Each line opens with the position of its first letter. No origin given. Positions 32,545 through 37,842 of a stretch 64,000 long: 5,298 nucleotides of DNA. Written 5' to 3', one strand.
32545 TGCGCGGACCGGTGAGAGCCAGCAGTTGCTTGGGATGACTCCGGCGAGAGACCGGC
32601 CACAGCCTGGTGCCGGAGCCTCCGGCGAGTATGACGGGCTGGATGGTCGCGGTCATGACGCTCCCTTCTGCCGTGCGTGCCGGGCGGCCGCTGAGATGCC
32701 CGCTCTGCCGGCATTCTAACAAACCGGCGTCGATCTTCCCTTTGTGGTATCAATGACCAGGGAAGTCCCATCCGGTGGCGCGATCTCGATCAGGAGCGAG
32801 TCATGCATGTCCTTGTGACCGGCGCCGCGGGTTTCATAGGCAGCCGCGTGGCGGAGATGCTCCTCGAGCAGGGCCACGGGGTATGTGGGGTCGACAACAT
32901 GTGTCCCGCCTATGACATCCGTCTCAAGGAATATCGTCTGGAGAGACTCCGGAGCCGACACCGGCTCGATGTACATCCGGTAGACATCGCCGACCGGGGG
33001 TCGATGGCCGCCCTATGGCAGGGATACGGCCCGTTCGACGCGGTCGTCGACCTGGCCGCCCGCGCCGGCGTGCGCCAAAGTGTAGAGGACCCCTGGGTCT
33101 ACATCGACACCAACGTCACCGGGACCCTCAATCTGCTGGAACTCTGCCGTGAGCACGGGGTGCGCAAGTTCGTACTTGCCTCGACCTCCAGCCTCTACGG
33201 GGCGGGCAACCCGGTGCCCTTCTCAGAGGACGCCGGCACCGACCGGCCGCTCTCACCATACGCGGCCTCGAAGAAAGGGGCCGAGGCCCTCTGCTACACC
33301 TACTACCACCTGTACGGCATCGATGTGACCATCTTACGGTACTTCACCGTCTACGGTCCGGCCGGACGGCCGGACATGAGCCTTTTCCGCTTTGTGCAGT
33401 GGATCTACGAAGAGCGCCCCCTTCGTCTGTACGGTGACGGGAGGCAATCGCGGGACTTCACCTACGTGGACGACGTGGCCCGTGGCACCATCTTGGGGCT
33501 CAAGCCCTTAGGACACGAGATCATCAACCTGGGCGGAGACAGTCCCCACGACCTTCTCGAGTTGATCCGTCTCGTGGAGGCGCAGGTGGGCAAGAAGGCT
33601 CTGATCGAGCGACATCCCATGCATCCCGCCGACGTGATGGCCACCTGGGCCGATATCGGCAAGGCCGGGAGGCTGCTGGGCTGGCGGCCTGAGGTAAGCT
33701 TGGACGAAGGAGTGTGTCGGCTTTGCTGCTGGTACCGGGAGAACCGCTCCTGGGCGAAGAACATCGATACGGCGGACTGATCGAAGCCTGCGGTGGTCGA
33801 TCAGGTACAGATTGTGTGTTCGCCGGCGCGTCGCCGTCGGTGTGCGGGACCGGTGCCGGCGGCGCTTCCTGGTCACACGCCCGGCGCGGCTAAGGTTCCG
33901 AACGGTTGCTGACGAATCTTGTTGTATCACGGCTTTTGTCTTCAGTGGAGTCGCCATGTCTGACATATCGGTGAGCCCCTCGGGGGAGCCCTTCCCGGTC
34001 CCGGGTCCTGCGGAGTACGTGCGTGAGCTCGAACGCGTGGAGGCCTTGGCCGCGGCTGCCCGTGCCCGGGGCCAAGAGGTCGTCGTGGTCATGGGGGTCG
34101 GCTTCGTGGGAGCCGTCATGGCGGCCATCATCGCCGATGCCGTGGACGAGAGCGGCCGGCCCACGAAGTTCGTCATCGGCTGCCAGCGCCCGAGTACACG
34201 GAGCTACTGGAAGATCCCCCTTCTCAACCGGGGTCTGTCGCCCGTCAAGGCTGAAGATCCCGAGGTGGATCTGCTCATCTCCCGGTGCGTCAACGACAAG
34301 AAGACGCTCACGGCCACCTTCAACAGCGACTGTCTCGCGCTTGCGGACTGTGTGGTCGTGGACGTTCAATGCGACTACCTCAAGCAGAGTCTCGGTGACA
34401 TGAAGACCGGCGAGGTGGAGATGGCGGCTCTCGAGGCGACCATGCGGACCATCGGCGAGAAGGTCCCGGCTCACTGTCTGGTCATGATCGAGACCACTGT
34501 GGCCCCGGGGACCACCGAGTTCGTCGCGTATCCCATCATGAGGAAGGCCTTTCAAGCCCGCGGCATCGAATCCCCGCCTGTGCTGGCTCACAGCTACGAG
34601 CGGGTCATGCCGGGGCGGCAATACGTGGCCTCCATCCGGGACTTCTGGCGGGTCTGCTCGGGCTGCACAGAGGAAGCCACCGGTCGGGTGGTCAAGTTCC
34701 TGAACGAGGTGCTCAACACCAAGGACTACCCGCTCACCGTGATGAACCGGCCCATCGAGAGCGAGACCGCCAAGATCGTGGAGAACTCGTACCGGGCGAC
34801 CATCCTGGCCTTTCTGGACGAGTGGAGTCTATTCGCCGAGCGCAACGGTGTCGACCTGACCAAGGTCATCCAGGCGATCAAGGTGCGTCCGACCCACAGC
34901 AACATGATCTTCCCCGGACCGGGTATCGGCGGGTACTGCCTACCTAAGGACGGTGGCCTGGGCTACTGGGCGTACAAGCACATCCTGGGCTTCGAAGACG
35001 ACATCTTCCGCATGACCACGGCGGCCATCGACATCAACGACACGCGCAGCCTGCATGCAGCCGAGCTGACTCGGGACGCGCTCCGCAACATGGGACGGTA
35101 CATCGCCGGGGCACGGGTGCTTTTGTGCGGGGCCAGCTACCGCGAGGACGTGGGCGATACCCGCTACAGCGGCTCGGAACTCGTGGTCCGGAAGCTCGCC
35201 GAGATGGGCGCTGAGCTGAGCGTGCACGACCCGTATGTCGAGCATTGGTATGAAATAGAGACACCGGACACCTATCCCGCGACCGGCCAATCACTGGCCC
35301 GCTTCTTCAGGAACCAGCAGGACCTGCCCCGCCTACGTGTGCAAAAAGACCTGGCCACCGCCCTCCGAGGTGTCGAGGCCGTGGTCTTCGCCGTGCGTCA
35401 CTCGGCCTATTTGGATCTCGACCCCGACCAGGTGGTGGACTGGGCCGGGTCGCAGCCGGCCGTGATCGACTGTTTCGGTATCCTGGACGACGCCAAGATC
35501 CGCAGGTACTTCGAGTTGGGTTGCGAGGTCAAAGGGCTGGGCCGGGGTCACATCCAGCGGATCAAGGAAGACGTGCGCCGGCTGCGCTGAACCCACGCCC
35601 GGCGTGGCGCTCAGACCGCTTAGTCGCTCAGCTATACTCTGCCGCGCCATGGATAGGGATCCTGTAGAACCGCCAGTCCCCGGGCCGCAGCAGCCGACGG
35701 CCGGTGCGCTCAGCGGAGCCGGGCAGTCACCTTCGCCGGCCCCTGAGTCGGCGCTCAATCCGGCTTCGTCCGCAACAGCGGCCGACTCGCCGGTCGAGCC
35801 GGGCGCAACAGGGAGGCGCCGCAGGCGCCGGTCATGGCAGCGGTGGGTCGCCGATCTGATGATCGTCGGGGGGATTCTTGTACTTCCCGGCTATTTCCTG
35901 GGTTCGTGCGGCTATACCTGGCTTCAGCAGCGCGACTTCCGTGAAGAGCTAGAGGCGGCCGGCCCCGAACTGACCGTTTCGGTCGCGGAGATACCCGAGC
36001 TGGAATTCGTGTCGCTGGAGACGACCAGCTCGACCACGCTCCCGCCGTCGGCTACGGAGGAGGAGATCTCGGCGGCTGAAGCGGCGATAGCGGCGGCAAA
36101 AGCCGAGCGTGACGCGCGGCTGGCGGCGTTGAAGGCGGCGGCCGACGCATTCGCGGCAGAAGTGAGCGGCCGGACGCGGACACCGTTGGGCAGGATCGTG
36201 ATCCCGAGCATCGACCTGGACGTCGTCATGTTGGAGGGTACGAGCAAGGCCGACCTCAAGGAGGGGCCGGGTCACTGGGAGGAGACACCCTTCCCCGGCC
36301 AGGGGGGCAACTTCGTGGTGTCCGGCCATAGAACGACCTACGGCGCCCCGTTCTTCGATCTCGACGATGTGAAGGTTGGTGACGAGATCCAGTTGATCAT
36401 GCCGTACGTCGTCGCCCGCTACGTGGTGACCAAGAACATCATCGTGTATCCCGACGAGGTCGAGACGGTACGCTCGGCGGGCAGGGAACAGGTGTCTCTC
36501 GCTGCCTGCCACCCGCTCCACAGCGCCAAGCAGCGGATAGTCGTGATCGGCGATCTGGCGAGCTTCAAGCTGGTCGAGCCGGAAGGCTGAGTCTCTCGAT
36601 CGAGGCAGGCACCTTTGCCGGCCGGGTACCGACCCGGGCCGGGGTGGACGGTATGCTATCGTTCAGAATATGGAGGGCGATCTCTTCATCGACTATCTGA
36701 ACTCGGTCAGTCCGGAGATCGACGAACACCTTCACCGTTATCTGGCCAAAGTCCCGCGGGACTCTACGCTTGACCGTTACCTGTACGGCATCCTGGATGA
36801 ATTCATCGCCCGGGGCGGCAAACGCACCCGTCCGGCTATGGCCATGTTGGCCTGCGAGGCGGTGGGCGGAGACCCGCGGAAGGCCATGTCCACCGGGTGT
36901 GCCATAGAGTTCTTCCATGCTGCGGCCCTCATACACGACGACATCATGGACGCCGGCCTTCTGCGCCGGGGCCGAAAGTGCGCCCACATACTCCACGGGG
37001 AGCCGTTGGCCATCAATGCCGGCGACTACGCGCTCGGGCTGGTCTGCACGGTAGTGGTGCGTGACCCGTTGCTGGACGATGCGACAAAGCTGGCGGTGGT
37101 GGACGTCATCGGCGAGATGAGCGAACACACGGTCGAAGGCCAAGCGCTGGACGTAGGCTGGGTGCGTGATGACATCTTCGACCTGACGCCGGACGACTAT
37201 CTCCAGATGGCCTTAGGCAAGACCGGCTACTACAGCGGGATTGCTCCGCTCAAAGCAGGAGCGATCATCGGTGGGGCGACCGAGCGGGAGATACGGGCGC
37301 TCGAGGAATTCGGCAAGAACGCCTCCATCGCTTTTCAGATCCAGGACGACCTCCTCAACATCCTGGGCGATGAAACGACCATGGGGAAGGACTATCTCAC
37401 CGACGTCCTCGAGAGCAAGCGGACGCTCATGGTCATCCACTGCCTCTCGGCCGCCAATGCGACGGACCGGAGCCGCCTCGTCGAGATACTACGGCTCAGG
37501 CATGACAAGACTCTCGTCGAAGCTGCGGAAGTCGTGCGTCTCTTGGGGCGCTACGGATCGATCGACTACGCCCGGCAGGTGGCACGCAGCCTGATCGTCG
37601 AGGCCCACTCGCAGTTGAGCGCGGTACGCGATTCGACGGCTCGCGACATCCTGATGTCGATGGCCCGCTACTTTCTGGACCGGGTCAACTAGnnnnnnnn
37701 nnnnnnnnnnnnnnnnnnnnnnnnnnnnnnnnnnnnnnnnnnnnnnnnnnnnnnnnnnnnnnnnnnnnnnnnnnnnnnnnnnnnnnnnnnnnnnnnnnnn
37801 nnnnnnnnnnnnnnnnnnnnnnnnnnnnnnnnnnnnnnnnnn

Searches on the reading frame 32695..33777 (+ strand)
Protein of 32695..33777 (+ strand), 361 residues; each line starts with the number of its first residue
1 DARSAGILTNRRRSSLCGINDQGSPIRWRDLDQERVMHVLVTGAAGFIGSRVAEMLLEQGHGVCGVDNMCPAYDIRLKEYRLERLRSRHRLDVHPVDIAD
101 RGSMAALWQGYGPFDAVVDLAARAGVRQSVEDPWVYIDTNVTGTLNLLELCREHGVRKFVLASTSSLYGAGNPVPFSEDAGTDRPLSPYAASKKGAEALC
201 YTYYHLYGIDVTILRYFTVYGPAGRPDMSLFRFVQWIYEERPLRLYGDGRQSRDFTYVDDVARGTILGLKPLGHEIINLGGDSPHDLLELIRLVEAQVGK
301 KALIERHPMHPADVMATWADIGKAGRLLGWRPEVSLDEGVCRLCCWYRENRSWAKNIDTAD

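Call 64: search_protein_families(library=ncbifam, proteins=[window:32695-33777:+], max_evalue=1e-8)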
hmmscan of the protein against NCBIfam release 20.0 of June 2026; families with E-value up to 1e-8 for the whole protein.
window:32695-33777:+ (361 aa): 19 families
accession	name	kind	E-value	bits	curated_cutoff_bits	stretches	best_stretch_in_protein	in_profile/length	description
TIGR01179.1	galE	equivalog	1.4e-48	165.4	262.3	2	39-222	2-179/332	UDP-glucose 4-epimerase GalE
TIGR01181.1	dTDP_gluc_dehyt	equivalog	2.4e-48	164.8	365.1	1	39-357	2-321/321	dTDP-glucose 4,6-dehydratase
TIGR04180.1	EDH_00030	hypoth_equivalog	1.9e-44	151.9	475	1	39-334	1-296/297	NAD-dependent 4,6-dehydratase LegB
NF007956.0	PRK10675.1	subfamily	3.3e-35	121.8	394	1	37-224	1-185/338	UDP-glucose 4-epimerase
NF007582.0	PRK10217.1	equivalog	2.1e-32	112.6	698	1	38-358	3-342/355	dTDP-glucose 4,6-dehydratase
NF007490.0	PRK10084.1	subfamily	3e-31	108.7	649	1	37-358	1-345/361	dTDP-glucose 4,6-dehydratase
NF011728.1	PRK15181.1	equivalog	1.1e-28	100.2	760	1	39-352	18-342/348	Vi polysaccharide biosynthesis UDP-N-acetylglucosaminuronic acid C-4 epimerase TviC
TIGR02197.1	heptose_epim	equivalog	2.4e-26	92.6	274.6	1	39-349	1-315/316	ADP-glyceromanno-heptose 6-epimerase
NF042422.1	oxyalk_red_OleD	equivalog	3.6e-23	82.4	580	1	37-267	1-213/329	2-alkyl-3-oxoalkanoate reductase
TIGR01472.1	gmd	equivalog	4e-21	75.6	415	1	39-209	3-175/342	GDP-mannose 4,6-dehydratase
TIGR02622.1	CDP_4_6_dhtase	equivalog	6.9e-20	71.5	278.45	1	38-207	6-172/352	CDP-glucose 4,6-dehydratase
NF043036.1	ErythonDh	equivalog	1e-17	64.4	325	1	37-237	1-197/321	D-erythronate dehydrogenase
NF042423.1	oxyalk_red_Shew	equivalog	2.3e-16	59.8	580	1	34-269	6-221/331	2-alkyl-3-oxoalkanoate reductase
NF047922.1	GDPFucSynFcl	equivalog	4e-15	56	500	1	113-351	53-305/308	GDP-L-fucose synthase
TIGR03466.1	HpnA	hypoth_equivalog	9.5e-13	47.7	367.65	1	37-317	1-265/327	hopanoid-associated sugar epimerase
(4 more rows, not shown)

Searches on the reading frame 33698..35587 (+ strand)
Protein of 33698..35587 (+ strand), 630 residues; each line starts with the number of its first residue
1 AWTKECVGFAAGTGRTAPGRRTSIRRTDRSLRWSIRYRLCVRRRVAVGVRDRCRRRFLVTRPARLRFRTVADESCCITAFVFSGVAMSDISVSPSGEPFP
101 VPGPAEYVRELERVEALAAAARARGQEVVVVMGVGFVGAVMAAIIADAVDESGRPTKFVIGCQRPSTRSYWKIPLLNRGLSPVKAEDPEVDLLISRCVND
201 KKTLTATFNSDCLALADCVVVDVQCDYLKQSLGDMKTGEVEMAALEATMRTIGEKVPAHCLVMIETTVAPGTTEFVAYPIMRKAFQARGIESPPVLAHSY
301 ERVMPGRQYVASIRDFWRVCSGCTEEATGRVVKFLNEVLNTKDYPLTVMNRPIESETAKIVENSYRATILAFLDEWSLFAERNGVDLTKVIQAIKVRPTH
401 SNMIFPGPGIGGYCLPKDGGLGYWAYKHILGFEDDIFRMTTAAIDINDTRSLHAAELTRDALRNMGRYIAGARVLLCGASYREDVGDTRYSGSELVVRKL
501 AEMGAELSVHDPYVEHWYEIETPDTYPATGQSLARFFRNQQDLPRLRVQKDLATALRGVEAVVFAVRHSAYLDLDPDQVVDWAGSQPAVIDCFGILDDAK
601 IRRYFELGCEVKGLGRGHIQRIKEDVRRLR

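Call 64: search_protein_families(library=ncbifam, proteins=[window:33698-35587:+], max_evalue=1e-8)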
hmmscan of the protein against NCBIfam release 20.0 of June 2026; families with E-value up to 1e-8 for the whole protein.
window:33698-35587:+ (630 aa): 7 families
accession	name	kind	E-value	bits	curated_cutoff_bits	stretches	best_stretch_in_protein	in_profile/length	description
TIGR03026.1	NDP-sugDHase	subfamily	3e-52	177.8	189.8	1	129-591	3-410/413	nucleotide sugar dehydrogenase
NF040825.1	UDPMaNacDH_Arch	equivalog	1.9e-37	129.2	750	1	130-516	4-353/418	UDP-N-acetyl-D-mannosamine dehydrogenase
NF008286.0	PRK11064.1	equivalog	6.1e-22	77.8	459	1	128-515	5-365/420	UDP-N-acetyl-D-mannosamine dehydrogenase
NF041297.1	UDPGDh_AglM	equivalog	6.7e-22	78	670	1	129-524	3-369/429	UDP-glucose 6-dehydrogenase AglM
NF047673.2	TeichurnBiosyTuaD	equivalog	3.6e-21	75.8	700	1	129-514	4-353/439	UDP-glucose 6-dehydrogenase TuaD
NF011729.0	PRK15182.1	equivalog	4.2e-13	48.9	592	1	245-515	99-358/425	Vi polysaccharide biosynthesis UDP-N-acetylglucosamine C-6 dehydrogenase TviB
NF011631.0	PRK15057.1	equivalog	4.4e-11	42.5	757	1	174-428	36-267/388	UDP-glucose 6-dehydrogenase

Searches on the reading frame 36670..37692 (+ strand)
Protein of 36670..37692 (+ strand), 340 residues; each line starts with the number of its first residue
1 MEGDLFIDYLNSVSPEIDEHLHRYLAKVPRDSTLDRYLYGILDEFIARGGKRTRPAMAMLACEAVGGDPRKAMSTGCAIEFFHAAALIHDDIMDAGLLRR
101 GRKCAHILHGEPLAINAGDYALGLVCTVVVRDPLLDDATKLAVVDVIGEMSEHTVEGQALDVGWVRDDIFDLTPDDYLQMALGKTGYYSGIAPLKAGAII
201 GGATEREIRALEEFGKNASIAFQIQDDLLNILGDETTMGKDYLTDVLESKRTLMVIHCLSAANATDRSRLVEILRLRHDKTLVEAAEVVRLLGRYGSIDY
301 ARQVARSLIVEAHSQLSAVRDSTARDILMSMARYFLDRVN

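Call 40: search_protein_families(library=ncbifam, proteins=[window:36670-37692:+], max_evalue=0.00001)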
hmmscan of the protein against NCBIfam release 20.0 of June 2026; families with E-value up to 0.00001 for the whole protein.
window:36670-37692:+ (340 aa): 16 families
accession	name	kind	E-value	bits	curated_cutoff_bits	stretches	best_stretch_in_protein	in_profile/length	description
NF040698.1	IdsA_Meth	equivalog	9.6e-77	258.4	468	1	7-339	4-327/328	short chain isoprenyl diphosphate synthase IdsA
NF041169.1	f2_encap_cargo4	exception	2.6e-63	214.3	450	1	11-338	6-332/334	family 2 encapsulin nanocompartment cargo protein polyprenyl transferase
NF041003.1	GGPP_syn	equivalog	7.5e-59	199.4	500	1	8-338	4-324/326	geranylgeranyl diphosphate synthase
NF045485.1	FPPsyn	subfamily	2.7e-44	151.5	275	1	15-267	6-256/288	farnesyl diphosphate synthase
NF008140.0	PRK10888.1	equivalog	1.3e-36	126.5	412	1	45-337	39-320/323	octaprenyl diphosphate synthase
NF040789.2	gerfarn_diphsyn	equivalog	1.5e-35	123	560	1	70-338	82-343/345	geranylfarnesyl diphosphate synthase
NF045549.1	GGPPsyn_IdsB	equivalog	1.6e-33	116.2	475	1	47-337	62-343/346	geranylgeranyl diphosphate synthase IdsB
NF042417.1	NPPPS_Mycobact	equivalog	1.7e-32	112.8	600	1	44-338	50-333/335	nonaprenyl/(2E,6E)-farnesyl/geranylgeranyl diphosphat synthase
TIGR02749.1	prenyl_cyano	equivalog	1e-31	110.2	383.2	1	43-339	37-321/322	solanesyl diphosphate synthase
NF045685.1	GGPPSynCrtE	equivalog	6.9e-31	107.4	460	1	9-264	6-258/293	geranylgeranyl diphosphate synthase CrtE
TIGR02748.1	GerC3_HepT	equivalog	1.6e-29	103.1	456.55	1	45-336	38-315/319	heptaprenyl diphosphate synthase component II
NF042416.1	GFPPS_Mycobact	equivalog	2.6e-27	95.7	600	1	19-338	7-348/350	bifunctional (2E,6E)-farnesyl/geranyl diphosphate synthase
NF007877.0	PRK10581.1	equivalog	4.5e-24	85.2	321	1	6-266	3-263/299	(2E,6E)-farnesyl diphosphate synthase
NF045628.1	HxpDPsynlarge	equivalog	7e-24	84.4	500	1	46-339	31-310/311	hexaprenyl-diphosphate synthase large subunit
NF040627.1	GFPS_Meth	equivalog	2.1e-23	83.2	600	1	40-233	30-212/285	geranylfarnesyl diphosphate synthase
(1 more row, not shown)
